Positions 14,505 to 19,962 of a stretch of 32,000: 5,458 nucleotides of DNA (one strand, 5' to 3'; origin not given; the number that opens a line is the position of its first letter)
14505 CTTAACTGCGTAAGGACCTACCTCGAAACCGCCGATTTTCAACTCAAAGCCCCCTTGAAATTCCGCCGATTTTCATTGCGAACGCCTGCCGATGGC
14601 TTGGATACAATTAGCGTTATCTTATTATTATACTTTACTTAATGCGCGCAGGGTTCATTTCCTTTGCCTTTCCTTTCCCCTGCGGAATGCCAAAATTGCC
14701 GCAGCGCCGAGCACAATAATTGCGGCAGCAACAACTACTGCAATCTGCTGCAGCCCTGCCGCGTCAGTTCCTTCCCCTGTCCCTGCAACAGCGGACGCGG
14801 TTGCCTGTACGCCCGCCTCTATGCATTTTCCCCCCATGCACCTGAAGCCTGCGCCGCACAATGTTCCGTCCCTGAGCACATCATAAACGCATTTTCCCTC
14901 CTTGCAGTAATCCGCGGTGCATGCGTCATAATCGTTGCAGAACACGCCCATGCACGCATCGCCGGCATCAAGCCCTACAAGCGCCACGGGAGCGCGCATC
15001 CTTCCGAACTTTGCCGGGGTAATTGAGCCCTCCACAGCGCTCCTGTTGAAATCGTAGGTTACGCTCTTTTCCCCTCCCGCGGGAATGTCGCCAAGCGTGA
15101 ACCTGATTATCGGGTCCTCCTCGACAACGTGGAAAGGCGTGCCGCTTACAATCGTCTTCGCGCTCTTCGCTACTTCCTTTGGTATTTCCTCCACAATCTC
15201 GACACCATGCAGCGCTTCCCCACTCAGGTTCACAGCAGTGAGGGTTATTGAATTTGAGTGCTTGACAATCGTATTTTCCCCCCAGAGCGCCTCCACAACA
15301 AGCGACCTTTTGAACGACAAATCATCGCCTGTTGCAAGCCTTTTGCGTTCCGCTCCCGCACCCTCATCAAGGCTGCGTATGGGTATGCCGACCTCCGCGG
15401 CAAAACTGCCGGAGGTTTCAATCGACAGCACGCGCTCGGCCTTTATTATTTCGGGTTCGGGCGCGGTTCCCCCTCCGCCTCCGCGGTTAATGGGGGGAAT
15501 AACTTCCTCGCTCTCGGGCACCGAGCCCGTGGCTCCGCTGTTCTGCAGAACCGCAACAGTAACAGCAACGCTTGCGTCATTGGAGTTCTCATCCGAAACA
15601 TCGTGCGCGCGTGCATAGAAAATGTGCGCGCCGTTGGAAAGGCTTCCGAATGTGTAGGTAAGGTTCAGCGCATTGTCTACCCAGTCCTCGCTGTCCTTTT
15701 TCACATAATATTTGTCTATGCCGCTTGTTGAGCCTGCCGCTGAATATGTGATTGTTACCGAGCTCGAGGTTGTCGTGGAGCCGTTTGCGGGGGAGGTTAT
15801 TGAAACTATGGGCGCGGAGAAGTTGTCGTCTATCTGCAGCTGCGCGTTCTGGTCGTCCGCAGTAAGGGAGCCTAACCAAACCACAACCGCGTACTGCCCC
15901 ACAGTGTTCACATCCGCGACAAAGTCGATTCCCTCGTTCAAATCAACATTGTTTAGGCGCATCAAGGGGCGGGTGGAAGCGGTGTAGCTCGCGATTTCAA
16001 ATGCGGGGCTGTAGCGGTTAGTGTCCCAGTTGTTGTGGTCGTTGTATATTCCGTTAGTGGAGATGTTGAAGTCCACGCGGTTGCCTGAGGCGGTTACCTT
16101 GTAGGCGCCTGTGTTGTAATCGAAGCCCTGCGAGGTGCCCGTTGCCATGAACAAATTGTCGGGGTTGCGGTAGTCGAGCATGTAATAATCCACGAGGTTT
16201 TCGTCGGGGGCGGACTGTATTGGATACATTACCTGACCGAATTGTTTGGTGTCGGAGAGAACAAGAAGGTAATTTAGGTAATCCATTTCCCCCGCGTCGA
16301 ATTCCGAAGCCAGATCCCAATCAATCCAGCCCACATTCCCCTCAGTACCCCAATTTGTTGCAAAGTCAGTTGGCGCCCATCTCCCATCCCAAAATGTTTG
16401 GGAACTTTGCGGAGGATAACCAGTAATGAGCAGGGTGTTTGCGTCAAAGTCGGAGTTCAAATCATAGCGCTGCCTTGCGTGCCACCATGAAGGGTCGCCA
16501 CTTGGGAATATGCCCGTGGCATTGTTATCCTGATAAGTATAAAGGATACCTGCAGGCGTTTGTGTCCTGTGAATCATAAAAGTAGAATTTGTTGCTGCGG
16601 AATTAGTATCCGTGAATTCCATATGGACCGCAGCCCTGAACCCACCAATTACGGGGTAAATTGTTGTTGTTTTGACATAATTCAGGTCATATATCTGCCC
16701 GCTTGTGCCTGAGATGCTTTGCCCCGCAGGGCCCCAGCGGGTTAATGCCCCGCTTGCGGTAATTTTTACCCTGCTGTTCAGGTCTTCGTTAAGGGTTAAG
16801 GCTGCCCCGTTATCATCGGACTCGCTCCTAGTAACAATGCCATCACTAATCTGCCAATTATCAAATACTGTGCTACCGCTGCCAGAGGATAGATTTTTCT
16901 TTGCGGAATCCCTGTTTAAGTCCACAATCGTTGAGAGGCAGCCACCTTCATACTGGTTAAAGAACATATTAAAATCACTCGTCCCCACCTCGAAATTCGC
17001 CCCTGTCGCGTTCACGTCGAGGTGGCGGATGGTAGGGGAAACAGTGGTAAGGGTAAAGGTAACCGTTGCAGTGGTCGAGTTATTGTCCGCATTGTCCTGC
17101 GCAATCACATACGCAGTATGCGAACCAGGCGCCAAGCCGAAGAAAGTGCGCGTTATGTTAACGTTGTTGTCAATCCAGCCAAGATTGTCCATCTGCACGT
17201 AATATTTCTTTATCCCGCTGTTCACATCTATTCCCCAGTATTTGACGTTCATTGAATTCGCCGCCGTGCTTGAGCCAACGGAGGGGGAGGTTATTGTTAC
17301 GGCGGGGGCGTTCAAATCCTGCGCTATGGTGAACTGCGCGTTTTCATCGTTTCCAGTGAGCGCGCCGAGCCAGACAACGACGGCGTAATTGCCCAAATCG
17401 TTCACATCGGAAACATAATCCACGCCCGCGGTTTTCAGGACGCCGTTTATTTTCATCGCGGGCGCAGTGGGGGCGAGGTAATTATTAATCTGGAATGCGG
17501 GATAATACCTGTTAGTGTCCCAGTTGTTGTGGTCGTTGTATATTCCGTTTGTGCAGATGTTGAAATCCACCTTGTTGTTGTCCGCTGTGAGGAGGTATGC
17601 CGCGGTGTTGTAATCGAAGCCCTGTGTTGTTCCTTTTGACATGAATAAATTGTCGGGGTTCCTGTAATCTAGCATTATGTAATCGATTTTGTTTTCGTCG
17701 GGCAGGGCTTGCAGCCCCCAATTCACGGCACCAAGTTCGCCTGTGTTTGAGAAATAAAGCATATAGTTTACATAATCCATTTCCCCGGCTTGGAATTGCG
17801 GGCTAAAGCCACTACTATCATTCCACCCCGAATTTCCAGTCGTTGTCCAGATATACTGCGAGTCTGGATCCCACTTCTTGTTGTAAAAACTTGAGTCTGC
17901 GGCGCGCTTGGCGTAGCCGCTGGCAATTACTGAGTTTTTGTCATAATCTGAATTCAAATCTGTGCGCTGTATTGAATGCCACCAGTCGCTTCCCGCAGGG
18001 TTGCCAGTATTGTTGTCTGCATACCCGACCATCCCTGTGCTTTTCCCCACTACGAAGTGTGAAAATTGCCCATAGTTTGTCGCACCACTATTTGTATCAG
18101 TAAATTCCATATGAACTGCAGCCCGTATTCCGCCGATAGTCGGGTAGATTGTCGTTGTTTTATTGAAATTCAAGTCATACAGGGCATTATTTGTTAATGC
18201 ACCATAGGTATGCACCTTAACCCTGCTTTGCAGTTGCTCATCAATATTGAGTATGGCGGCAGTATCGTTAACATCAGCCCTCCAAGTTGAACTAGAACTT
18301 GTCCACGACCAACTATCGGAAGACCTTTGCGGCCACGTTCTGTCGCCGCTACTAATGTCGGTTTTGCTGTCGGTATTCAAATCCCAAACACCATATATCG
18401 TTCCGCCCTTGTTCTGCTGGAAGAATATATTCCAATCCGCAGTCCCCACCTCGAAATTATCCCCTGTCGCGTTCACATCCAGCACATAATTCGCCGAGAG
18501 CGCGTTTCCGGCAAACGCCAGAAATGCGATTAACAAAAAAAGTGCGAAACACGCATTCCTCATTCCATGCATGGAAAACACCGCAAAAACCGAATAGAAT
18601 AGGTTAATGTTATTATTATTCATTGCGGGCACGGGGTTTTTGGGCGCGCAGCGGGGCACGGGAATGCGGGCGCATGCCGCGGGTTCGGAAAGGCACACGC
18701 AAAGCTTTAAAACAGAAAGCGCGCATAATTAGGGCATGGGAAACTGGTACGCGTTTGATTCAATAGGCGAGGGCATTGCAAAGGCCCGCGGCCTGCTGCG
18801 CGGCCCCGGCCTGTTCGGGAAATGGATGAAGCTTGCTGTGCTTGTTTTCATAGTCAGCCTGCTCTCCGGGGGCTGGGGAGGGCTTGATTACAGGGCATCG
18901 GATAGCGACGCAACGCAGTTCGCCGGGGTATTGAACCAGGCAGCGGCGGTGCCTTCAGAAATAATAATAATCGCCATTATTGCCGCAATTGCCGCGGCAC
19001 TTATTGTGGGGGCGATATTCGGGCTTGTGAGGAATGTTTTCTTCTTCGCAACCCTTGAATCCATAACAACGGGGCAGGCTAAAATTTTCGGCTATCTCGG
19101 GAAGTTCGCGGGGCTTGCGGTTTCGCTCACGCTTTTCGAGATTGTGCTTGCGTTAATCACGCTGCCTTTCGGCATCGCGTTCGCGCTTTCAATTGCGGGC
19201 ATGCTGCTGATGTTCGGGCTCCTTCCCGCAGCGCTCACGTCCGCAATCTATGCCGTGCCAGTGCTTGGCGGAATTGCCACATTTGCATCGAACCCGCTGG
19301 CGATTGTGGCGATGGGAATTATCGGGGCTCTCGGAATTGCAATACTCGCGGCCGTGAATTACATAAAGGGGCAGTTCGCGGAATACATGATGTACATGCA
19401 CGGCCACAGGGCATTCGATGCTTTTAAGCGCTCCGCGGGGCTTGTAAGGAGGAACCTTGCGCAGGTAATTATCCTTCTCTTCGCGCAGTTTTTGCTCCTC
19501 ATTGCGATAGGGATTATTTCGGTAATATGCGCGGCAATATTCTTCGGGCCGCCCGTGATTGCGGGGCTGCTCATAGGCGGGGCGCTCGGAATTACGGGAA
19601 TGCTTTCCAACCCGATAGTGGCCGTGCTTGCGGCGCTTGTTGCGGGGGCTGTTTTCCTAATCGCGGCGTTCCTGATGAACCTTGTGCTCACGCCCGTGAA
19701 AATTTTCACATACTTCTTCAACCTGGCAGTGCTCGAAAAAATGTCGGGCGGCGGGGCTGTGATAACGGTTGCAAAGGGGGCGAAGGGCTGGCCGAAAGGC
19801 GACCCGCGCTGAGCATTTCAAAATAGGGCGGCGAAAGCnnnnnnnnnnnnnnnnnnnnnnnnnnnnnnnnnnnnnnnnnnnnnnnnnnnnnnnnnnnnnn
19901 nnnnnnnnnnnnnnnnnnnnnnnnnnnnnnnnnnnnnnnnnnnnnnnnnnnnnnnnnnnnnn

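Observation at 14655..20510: Archaeosortase-family gene beside a giant surface protein whose C-terminal anchor matches no sorting signal I know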

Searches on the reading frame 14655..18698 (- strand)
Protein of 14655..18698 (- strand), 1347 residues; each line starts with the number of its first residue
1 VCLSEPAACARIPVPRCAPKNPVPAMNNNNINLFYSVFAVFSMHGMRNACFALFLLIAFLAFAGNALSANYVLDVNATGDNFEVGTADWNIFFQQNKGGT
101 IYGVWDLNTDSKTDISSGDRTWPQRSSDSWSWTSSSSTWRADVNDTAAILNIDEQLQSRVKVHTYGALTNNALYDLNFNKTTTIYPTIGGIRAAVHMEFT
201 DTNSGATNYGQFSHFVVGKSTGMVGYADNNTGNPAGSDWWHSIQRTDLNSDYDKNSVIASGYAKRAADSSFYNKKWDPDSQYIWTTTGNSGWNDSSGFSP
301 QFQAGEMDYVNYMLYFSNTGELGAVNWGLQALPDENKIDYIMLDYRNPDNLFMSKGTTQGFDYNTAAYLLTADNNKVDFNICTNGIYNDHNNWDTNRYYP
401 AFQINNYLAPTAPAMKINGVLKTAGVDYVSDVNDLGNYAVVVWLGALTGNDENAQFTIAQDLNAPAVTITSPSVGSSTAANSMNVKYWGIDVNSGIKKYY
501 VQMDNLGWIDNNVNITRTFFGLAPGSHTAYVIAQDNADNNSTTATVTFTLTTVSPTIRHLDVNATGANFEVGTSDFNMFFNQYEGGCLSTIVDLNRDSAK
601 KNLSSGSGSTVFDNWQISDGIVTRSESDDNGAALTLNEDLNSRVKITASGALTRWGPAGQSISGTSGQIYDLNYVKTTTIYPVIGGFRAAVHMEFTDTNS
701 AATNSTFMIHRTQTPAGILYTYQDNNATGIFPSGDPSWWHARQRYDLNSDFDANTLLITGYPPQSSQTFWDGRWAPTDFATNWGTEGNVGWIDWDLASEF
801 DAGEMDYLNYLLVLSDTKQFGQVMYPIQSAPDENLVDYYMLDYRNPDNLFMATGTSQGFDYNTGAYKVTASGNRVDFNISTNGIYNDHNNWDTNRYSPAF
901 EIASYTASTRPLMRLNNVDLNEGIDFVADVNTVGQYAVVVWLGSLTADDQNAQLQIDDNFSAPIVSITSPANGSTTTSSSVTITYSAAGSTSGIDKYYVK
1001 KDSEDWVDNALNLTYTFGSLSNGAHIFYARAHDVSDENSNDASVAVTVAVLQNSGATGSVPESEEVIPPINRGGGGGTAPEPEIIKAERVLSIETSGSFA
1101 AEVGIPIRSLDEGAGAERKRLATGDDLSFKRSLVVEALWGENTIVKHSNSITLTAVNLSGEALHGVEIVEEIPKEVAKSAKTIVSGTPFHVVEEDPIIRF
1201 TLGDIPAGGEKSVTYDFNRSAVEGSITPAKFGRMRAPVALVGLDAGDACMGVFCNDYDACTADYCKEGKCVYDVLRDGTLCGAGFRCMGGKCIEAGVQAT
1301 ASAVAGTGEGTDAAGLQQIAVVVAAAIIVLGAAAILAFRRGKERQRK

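Call 3: search_protein_families(library=pfam, proteins=[window:14655-18698:-], max_evalue=1)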
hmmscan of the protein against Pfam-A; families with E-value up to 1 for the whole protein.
window:14655-18698:- (1347 aa): 6 families
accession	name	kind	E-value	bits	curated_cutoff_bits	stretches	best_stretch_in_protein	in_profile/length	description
PF17957.7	Big_7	-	3.6e-07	31.2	24.1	1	963-1025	1-66/70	Bacterial Ig domain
PF07495.19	Y_Y_Y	-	0.007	16.7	26.6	0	996-1048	11-64/65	Y_Y_Y domain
PF25275.1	Golvesin_C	-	0.011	16.2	31.6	1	392-469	16-86/132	Golvesin C-terminal domain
PF09136.16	Glucodextran_B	-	0.047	14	27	0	963-984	1-22/83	Glucodextranase, domain B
PF08971.16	GlgS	-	0.055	13.9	32.2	0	867-897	20-50/66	Glycogen synthesis protein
PF17379.7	DUF5400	-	0.14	12.9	25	1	35-74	12-51/100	Family of unknown function (DUF5400)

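Call 4: search_protein_families(library=ncbifam, proteins=[window:14655-18698:-], max_evalue=1)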
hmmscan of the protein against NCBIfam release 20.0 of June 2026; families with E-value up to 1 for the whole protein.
window:14655-18698:- (1347 aa): 2 families
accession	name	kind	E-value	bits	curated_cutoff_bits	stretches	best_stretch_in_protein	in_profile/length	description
NF047446.1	barrel_OmpL47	domain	4.3e-06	27.1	40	1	488-549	10-67/68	OmpL47-type beta-barrel domain-containing protein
NF047441.1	Lepto_OmpL47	equivalog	1.2e-05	25.1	250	1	465-556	244-328/336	multi-beta-barrel domain surface protein OmpL47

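Call 24: find_homologous_proteins(query=window:14655-18698:-, max_evalue=0.001)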
Query window:14655-18698:- (1347 aa): 3 proteins with E <= 0.001 among 8000 candidates.
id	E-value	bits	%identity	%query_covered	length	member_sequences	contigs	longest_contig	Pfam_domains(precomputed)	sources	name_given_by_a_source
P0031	0.0e+0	2993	100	97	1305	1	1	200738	PF17957.8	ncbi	ncbi:MAG: Ig-like domain-containing protein [Candidatus Diapherotrites archaeon]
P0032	0.0e+0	1676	47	87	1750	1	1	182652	PF17957.8,PF25275.2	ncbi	ncbi:MAG: hypothetical protein V1676_05865 [Candidatus Diapherotrites archaeon]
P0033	0.0e+0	1108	59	67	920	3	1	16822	PF17957.8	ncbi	ncbi:MAG: Ig-like domain-containing protein, partial [Candidatus Diapherotrites archaeon]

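Call 26: find_encoding_contigs(protein=P0032, flank=10000, max_places=2)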
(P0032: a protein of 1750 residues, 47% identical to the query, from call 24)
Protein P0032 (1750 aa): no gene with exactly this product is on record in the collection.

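Call 27: find_encoding_contigs(protein=P0033, flank=10000, max_places=2)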
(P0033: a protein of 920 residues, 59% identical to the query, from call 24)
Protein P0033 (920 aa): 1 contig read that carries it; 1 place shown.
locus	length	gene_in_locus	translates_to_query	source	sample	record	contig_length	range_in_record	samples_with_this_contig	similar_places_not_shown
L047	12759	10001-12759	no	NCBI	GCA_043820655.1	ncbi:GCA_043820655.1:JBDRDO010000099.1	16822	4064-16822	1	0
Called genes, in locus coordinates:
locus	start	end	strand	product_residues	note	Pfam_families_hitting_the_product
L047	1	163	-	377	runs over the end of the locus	-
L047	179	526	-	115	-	PF01981:PTH2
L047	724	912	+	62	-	-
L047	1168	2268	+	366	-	PF09376:NurA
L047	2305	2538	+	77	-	-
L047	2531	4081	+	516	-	PF01935:DUF87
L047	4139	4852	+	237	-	PF19709:DUF6206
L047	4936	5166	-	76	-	-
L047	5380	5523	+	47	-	PF07927:HicA_toxin (weak)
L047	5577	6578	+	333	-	PF01699:Na_Ca_ex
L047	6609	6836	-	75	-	-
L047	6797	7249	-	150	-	-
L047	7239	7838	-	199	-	-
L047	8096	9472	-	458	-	PF01637:ATPase_2, PF13173:AAA_14 (weak), PF03008:DUF234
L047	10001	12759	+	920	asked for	PF17957:Big_7 (weak)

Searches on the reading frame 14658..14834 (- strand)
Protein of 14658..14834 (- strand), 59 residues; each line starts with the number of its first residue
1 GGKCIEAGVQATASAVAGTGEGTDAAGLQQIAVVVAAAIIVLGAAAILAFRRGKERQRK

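Call 72: search_protein_families(library=ncbifam, proteins=[window:14658-14834:-], max_evalue=10)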
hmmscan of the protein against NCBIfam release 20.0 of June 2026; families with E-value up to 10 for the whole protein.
seq(59 aa): 1 family
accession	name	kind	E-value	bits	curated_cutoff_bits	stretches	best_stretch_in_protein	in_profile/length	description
NF058583.1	LAXTG_small_WW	exception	1.8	8.3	65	1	13-55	7-51/54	LAXTG motif-containing small protein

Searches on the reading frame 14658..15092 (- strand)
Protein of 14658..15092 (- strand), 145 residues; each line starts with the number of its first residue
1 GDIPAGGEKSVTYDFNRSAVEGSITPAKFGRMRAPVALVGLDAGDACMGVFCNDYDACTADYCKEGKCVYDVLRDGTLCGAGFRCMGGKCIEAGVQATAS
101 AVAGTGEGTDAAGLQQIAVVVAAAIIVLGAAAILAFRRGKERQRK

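Call 45: find_homologous_proteins(query=window:14658-15092:-, max_evalue=0.1)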
Query seq(145 aa): 627 candidates shared short words with the query, none scored E <= 0.1.

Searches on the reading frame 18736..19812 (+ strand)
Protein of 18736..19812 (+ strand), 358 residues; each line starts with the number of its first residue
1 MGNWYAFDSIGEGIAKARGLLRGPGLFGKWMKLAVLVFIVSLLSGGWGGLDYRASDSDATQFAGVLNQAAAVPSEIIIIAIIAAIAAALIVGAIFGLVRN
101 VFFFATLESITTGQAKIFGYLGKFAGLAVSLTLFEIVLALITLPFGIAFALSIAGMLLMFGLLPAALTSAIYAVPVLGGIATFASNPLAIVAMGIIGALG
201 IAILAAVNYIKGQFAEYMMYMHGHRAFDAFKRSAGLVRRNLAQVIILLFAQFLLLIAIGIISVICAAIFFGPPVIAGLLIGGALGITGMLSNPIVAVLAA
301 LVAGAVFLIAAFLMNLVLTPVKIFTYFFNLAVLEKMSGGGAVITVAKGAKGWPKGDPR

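Call 3: search_protein_families(library=pfam, proteins=[window:18736-19812:+], max_evalue=1)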
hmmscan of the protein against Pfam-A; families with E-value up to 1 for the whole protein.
window:18736-19812:+ (358 aa): 1 family
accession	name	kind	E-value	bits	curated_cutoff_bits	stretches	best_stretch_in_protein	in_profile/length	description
PF24400.1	DUF7544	-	2.9e-28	99.4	27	1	4-337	1-296/302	Family of unknown function (DUF7544)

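Call 4: search_protein_families(library=ncbifam, proteins=[window:18736-19812:+], max_evalue=1)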
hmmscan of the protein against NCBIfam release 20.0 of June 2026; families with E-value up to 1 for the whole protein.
window:18736-19812:+ (358 aa): 0 families

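Call 42: search_protein_families(library=pfam, alignment_id=A2, max_evalue=0.01)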
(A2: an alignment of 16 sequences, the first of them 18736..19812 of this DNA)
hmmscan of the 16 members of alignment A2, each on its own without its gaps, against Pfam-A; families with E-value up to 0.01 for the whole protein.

A. member 1, window:18736-19812:+ (358 aa): 1 family
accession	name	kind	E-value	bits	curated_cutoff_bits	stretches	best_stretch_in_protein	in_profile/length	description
PF24400.1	DUF7544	-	2.9e-28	99.4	27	1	4-337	1-296/302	Family of unknown function (DUF7544)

B. families by the number of members that match (of 16 scanned): 3 families
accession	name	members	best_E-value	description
PF24400.1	DUF7544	5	2.2e-35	Family of unknown function (DUF7544)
PF10110.14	GPDPase_memb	3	6.2e-08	Membrane domain of glycerophosphoryl diester phosphodiesterase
PF07264.17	EI24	1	0.0029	Sulfate transporter CysZ/Etoposide-induced protein 2.4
